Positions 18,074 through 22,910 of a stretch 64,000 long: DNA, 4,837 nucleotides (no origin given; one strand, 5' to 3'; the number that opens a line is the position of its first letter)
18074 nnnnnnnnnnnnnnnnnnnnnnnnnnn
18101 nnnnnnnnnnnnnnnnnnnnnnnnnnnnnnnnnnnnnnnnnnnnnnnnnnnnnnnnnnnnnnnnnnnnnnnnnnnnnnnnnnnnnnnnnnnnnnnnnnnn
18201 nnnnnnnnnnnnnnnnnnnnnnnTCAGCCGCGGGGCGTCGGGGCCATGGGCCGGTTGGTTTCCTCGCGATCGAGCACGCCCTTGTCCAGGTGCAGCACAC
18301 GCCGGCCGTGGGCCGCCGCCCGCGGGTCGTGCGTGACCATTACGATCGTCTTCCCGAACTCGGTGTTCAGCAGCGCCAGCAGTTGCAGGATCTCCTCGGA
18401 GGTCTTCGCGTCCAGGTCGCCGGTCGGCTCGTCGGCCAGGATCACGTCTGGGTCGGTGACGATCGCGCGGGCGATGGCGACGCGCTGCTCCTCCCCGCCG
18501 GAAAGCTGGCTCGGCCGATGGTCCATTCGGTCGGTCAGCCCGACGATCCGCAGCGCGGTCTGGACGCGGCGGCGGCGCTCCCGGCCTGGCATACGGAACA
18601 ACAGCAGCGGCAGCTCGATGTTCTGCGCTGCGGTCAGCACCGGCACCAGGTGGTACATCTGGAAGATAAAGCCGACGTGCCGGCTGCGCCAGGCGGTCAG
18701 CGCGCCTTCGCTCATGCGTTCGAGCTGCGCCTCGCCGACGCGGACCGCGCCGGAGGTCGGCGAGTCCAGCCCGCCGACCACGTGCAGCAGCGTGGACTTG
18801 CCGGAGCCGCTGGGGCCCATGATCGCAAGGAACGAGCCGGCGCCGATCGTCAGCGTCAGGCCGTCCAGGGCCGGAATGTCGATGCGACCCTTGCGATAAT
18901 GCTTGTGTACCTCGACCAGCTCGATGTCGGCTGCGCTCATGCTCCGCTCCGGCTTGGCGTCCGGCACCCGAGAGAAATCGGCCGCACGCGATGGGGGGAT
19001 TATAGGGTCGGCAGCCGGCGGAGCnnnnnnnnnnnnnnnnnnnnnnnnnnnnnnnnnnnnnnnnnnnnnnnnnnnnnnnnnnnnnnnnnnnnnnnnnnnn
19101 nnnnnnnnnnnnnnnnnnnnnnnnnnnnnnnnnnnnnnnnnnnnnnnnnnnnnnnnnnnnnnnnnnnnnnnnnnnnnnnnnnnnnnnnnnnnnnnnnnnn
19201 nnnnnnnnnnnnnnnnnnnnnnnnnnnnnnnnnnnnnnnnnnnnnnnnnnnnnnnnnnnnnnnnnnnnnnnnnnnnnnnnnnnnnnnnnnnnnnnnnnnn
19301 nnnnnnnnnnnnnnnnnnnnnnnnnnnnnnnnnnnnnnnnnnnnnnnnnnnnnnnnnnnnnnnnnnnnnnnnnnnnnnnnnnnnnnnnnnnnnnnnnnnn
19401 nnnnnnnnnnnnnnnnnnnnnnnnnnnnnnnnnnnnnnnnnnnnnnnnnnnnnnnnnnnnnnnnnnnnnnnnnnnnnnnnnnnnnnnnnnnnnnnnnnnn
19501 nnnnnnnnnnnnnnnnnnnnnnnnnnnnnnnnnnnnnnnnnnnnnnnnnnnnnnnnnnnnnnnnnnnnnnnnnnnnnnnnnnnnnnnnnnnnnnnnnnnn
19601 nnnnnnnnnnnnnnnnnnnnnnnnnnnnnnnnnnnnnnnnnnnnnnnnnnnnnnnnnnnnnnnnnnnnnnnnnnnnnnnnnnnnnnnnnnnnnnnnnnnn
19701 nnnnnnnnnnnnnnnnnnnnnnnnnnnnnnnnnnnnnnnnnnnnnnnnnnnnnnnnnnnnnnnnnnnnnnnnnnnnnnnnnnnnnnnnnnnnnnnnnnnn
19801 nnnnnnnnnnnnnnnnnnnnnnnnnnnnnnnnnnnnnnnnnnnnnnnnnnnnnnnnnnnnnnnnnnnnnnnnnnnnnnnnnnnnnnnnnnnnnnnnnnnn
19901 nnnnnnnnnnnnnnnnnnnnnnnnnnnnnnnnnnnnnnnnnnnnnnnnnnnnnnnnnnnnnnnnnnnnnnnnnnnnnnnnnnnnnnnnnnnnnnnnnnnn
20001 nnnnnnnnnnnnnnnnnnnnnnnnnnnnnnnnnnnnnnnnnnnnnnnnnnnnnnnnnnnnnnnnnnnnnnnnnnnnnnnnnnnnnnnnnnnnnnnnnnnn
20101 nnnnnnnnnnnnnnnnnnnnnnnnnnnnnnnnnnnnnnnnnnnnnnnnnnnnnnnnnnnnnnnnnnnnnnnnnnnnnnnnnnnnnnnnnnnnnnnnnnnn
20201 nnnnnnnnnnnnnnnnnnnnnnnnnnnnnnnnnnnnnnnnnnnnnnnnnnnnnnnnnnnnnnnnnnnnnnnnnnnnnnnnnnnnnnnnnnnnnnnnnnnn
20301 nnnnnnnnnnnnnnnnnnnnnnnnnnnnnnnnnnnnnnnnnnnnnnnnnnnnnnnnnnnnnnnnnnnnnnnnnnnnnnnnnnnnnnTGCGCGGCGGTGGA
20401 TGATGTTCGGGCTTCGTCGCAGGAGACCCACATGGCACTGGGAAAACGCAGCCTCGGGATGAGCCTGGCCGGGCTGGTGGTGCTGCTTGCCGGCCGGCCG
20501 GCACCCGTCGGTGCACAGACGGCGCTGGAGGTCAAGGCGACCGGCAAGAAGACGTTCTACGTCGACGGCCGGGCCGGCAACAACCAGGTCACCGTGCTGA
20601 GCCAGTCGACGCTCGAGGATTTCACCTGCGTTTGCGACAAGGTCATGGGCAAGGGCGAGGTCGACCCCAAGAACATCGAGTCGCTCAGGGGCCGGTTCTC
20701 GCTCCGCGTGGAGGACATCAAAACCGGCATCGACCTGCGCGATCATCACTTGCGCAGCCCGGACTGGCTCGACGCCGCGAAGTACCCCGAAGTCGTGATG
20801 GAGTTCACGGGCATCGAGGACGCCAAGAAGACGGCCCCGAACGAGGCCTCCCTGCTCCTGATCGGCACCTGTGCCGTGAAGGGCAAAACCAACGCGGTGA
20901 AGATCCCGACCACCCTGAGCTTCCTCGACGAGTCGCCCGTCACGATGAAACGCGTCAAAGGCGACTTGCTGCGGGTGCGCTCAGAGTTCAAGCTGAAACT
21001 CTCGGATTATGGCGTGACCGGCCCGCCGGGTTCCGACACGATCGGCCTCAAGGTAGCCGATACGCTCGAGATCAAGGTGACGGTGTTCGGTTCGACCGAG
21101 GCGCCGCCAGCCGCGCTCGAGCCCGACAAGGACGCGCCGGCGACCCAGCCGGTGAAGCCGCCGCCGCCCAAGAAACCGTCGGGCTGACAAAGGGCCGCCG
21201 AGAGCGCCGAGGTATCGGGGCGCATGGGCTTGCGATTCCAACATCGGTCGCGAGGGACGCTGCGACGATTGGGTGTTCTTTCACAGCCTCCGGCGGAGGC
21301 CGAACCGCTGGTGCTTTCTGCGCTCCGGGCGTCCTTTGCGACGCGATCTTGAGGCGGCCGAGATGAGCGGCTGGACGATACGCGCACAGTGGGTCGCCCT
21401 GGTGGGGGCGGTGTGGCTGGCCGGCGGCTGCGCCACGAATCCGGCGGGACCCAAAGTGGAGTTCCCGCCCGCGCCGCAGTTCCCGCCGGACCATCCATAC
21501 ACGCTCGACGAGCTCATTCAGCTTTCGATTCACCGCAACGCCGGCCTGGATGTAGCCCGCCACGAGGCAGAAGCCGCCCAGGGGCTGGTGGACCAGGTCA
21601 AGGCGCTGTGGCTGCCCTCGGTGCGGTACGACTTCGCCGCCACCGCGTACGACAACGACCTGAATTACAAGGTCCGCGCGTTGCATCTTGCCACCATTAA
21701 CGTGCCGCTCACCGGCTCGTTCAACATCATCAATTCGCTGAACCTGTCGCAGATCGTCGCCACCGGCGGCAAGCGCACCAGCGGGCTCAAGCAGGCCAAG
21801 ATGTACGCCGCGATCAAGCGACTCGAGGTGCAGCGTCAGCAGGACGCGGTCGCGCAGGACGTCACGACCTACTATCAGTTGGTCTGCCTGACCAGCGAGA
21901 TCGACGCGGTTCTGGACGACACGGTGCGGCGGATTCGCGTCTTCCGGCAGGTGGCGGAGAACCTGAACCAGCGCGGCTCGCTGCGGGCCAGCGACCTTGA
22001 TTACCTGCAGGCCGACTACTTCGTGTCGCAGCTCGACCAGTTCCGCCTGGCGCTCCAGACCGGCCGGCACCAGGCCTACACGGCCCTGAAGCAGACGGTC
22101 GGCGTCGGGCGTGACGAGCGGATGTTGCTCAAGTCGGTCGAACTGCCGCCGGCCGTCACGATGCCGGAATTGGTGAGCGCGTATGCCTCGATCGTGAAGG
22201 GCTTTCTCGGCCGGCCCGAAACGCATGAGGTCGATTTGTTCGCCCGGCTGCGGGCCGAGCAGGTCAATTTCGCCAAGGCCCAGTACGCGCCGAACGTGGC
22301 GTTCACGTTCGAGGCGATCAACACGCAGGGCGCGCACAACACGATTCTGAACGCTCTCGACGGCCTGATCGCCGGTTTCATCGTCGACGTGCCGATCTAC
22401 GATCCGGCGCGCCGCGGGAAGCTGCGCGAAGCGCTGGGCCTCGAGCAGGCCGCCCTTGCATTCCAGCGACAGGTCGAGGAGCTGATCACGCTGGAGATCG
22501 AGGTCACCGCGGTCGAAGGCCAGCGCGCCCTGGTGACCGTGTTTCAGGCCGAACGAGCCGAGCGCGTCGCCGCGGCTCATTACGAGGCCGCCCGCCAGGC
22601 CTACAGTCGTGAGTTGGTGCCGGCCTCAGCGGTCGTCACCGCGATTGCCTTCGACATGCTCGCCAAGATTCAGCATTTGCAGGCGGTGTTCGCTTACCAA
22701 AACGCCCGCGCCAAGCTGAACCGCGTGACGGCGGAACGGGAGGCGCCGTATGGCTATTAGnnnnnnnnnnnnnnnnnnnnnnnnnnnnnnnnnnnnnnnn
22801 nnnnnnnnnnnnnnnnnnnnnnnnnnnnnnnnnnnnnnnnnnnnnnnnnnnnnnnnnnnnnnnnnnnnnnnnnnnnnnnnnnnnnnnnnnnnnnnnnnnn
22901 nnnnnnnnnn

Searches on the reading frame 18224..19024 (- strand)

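Call 69: search_protein_families(library=pfam, proteins=[window:18224-19024:-], max_evalue=0.0001)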
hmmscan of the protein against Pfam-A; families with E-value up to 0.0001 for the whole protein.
window:18224-19024:- (266 aa): 2 families
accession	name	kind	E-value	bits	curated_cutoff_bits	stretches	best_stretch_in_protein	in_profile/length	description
PF00005.33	ABC_tran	-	6.3e-33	114.7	25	1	53-201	1-136/137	ABC transporter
PF13304.12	AAA_21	-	6.5e-05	23.6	27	0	66-86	2-22/304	AAA domain, putative AbiEii toxin, Type IV TA system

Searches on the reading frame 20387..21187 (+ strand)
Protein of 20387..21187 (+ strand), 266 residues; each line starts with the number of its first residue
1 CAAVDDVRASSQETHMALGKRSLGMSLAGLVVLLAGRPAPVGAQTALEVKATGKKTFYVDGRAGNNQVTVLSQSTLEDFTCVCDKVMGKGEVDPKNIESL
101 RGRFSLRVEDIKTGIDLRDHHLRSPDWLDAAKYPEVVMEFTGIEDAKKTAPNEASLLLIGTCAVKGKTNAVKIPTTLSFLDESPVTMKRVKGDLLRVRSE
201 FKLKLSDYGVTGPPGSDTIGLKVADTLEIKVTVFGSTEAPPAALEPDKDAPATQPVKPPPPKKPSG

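Call 69: search_protein_families(library=pfam, proteins=[window:20387-21187:+], max_evalue=0.0001)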
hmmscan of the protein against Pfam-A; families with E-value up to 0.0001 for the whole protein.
window:20387-21187:+ (266 aa): 1 family
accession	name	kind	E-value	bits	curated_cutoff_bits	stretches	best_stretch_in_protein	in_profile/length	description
PF04264.18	YceI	-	1e-18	68.6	23.7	1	77-233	20-148/150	YceI-like domain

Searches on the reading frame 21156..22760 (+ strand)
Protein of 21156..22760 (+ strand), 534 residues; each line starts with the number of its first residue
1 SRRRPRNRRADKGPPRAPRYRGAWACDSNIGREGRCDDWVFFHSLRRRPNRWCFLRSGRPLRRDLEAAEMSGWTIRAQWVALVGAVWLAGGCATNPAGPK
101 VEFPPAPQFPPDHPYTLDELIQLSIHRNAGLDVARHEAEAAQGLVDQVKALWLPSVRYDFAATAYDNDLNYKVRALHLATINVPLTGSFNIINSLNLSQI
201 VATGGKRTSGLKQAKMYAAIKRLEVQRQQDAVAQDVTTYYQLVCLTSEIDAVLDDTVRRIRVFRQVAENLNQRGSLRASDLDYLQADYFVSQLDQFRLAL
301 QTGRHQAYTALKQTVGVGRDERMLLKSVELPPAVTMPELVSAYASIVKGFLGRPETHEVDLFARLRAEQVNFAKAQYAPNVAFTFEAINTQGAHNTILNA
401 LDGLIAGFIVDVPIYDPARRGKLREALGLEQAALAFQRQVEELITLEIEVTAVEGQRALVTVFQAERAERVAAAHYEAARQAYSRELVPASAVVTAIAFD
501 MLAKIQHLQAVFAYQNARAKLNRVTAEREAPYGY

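Call 70: search_protein_families(library=pfam, proteins=[window:21156-22760:+], max_evalue=0.0001)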
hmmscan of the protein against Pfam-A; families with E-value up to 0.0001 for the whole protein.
window:21156-22760:+ (534 aa): 1 family
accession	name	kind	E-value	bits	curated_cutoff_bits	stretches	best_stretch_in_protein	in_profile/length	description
PF02321.23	OEP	-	6.7e-23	81.9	22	2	117-316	1-187/187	Outer membrane efflux protein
